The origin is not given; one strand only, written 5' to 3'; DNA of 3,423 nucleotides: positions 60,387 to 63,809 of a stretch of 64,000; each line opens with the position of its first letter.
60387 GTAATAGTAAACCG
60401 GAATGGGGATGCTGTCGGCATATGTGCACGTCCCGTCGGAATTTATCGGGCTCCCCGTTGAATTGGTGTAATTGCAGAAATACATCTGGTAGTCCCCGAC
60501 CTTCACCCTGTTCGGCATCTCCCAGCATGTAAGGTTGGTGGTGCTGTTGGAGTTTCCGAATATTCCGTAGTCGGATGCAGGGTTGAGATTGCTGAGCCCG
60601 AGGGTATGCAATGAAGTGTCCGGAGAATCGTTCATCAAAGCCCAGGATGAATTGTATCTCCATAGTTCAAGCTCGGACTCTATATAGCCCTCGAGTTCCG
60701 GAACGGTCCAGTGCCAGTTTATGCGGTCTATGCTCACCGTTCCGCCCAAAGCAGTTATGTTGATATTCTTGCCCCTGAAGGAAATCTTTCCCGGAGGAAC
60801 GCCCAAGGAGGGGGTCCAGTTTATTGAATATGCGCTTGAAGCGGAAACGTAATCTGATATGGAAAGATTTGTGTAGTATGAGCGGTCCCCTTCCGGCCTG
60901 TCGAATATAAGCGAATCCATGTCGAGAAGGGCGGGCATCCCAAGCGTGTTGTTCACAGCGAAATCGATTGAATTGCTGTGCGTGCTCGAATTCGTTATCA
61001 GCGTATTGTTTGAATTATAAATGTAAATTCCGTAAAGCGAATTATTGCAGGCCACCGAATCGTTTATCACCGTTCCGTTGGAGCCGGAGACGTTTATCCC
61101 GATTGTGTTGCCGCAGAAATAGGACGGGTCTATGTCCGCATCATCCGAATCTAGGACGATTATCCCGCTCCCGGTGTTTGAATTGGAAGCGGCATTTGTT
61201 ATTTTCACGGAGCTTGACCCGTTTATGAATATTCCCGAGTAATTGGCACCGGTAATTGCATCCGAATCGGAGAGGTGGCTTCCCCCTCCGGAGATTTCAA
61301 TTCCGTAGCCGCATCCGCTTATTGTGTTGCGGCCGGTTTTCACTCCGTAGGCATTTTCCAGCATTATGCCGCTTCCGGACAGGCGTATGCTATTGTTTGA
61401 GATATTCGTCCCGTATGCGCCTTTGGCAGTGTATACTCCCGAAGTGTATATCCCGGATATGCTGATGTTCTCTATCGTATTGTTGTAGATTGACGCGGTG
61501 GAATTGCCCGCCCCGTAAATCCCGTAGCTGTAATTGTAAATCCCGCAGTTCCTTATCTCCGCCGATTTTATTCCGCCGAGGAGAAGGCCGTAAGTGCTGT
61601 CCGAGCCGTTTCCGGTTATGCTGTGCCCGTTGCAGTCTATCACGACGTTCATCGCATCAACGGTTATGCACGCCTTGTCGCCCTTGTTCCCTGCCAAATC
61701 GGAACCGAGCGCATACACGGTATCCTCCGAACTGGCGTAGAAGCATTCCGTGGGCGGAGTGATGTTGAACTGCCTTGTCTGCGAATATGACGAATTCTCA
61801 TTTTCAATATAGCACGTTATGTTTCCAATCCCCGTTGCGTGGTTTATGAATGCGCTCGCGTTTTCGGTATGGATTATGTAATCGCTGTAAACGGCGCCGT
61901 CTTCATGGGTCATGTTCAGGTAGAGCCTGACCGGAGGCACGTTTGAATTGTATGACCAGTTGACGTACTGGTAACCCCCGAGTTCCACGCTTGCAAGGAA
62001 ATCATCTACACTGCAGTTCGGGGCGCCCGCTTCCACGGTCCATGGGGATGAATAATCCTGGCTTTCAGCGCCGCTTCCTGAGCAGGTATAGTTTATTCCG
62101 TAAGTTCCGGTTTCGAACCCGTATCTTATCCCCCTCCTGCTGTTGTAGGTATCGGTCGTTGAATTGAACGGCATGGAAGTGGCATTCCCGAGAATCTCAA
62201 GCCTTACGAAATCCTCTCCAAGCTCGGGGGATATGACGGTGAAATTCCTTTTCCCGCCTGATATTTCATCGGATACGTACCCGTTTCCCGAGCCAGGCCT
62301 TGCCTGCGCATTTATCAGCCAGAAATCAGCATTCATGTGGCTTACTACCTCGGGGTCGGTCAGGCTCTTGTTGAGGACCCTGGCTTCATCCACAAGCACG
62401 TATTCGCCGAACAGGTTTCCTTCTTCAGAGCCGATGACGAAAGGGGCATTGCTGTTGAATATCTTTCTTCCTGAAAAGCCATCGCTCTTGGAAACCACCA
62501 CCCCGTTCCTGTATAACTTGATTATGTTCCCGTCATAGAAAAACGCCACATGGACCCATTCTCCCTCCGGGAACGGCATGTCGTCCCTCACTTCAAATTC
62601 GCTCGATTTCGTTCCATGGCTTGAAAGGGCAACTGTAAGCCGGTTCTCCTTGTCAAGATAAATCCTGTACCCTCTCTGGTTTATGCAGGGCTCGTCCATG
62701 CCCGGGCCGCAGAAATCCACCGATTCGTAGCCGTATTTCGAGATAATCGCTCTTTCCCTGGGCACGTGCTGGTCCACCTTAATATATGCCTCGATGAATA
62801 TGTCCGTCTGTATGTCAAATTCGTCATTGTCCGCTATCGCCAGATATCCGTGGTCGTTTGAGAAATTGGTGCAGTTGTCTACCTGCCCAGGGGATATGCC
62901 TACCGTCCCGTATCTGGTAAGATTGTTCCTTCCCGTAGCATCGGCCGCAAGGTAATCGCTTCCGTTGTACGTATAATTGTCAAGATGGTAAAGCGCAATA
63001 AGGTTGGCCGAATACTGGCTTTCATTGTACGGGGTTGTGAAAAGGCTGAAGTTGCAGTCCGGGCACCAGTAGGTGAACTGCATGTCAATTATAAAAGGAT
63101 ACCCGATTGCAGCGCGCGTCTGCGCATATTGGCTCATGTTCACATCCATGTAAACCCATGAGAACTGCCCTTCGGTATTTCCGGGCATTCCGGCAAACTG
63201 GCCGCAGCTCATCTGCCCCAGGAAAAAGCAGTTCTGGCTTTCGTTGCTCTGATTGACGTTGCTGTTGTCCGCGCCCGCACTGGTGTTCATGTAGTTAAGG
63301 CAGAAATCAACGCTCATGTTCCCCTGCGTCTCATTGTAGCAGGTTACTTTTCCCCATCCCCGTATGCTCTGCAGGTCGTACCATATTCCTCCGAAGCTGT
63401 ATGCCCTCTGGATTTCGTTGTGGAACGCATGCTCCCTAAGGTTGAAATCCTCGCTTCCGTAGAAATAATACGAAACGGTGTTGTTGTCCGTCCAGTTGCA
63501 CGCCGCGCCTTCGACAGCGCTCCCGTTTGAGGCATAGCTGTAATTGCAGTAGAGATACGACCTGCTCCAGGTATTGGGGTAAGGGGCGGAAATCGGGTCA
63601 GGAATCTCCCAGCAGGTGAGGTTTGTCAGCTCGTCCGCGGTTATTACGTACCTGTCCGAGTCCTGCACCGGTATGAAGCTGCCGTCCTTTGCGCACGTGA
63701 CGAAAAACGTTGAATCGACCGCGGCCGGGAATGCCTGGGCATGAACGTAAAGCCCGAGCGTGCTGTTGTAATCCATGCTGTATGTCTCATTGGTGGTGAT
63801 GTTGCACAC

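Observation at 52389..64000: Giant (>3865 aa) modular, sequon-saturated surface protein: best candidate for a novel cell-surface or adhesion system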

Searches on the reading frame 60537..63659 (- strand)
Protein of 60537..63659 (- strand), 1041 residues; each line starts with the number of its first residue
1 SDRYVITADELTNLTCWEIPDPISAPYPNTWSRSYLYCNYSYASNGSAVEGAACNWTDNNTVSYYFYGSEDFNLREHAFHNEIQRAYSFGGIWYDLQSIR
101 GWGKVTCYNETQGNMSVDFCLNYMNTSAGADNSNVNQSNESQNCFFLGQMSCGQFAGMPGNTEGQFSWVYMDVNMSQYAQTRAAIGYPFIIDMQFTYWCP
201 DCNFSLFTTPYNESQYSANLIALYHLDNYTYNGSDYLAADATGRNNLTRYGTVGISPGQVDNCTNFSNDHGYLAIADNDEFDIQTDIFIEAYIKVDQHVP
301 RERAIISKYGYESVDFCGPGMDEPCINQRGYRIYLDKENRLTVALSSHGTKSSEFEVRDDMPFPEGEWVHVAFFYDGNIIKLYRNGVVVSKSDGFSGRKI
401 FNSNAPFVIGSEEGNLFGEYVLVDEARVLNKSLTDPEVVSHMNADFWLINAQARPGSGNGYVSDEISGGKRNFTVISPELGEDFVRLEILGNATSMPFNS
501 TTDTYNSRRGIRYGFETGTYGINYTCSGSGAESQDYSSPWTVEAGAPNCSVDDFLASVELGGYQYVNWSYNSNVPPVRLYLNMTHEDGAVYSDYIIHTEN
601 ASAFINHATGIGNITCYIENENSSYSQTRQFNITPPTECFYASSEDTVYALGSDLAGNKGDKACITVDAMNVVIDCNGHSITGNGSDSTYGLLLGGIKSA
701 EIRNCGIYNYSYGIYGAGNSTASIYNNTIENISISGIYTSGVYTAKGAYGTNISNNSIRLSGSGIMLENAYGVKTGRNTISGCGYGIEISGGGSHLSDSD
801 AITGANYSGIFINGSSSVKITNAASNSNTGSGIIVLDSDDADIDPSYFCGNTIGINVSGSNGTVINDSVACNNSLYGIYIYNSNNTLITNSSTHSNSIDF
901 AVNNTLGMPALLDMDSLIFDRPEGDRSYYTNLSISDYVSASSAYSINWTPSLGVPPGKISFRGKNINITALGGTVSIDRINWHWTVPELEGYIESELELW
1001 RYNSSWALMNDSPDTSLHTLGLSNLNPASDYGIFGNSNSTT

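Call 48: predict_structure(alignment_id=A1)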
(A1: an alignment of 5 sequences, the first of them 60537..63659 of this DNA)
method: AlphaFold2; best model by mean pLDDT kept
length: 1041 residues; sequences in the alignment: 5
mean_pLDDT: 44.9   pTM: 0.35
mean pLDDT of the five models: 44.9, 44.6, 40.3, 37.6, 31.5
residues with pLDDT >= 90: 0; 70-90: 103; 50-70: 294; < 50: 644
segments of 3 or more residues with pLDDT < 50: 1-105, 110-112, 118-146, 157-162, 165-173, 175-284, 309-329, 348-352, 396-421, 423-426, 444-616, 628-648, 652-654, 656-664, 717-719, 732-750, 762-764, 768-777, 782-786, 790-810, 812-817, 826-831, 838-861, 872-874, 922-929, 1039-1041
pLDDT, mean of each block of 10 residues (from residue 1): 27 29 26 30 28 23 25 22 24 30 49 49 30 29 49 55 47 47 39 36 26 23 19 21 22 20 22 28 50 61 53 30 38 73 62 68 71 70 78 55 40 33 49 59 39 22 25 26 27 28 29 22 32 26 27 24 32 42 40 28 32 49 49 37 40 41 47 63 55 57 67 53 62 36 45 58 50 48 49 39 41 50 50 50 37 43 60 60 66 64 68 66 43 69 73 71 69 68 60 71 78 70 68 65 37
secondary structure, 60 per line:
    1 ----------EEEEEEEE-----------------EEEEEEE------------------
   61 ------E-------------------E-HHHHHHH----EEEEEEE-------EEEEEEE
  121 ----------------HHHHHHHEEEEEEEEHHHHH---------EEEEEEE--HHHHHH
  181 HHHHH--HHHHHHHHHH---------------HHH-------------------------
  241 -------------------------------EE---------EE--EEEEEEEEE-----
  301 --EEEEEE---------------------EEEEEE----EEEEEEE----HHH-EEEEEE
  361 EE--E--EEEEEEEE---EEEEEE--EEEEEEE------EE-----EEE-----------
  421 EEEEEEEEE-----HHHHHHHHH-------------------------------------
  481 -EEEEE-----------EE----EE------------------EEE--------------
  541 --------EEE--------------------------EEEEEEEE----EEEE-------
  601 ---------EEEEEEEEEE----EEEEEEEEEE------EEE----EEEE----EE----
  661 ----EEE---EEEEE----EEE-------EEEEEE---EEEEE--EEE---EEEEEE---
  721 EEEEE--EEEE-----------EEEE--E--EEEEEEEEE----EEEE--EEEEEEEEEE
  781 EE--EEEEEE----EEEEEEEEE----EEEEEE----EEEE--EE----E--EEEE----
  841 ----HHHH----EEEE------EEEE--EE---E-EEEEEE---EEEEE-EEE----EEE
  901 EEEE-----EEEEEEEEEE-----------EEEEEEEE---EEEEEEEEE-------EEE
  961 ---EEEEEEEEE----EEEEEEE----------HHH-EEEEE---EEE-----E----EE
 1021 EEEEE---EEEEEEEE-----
elements in order (helices of 4 or more, strands of 3 or more residues): E11-18 E36-42 H89-95 E100-106 E114-120 H137-143 E144-151 H152-156 E166-172 H175-185 H188-197 E287-295 E303-308 E330-335 E340-346 E355-362 E368-375 E379-384 E387-393 E407-409 E421-429 H435-443 E482-486 E524-526 E549-551 E578-585 E590-593 E610-619 E624-633 E640-642 E647-650 E665-667 E671-675 E680-682 E690-695 E699-703 E706-708 E712-717 E721-725 E728-731 E743-746 E752-760 E765-768 E771-782 E785-790 E795-803 E808-813 E818-821 E833-836 H845-848 E853-856 E863-866 E876-881 E885-889 E891-893 E898-904 E910-919 E931-938 E942-950 E958-960 E964-972 E977-983 E998-1002 E1006-1008 E1019-1025 E1029-1036

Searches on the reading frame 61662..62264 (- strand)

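Call 19: search_protein_families(library=pfam, proteins=[window:61662-62264:-], max_evalue=1)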
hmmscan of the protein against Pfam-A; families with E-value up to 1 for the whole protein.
seq(201 aa): 1 family
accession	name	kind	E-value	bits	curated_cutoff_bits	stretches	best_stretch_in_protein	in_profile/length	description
PF22112.2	OmcA-like_N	-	0.028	14.7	27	1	115-174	69-130/167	OmcA-like N-terminal domain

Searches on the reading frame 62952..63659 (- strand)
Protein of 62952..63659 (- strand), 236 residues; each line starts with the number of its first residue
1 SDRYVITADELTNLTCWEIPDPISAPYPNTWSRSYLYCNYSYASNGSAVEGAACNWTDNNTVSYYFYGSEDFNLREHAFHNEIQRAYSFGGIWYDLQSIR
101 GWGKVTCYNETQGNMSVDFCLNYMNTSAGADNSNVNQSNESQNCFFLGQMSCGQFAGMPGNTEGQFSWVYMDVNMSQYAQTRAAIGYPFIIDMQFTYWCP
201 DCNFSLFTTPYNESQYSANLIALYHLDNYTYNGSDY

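Call 19: search_protein_families(library=pfam, proteins=[window:62952-63659:-], max_evalue=1)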
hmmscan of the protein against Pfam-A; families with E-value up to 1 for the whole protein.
seq(236 aa): 0 families
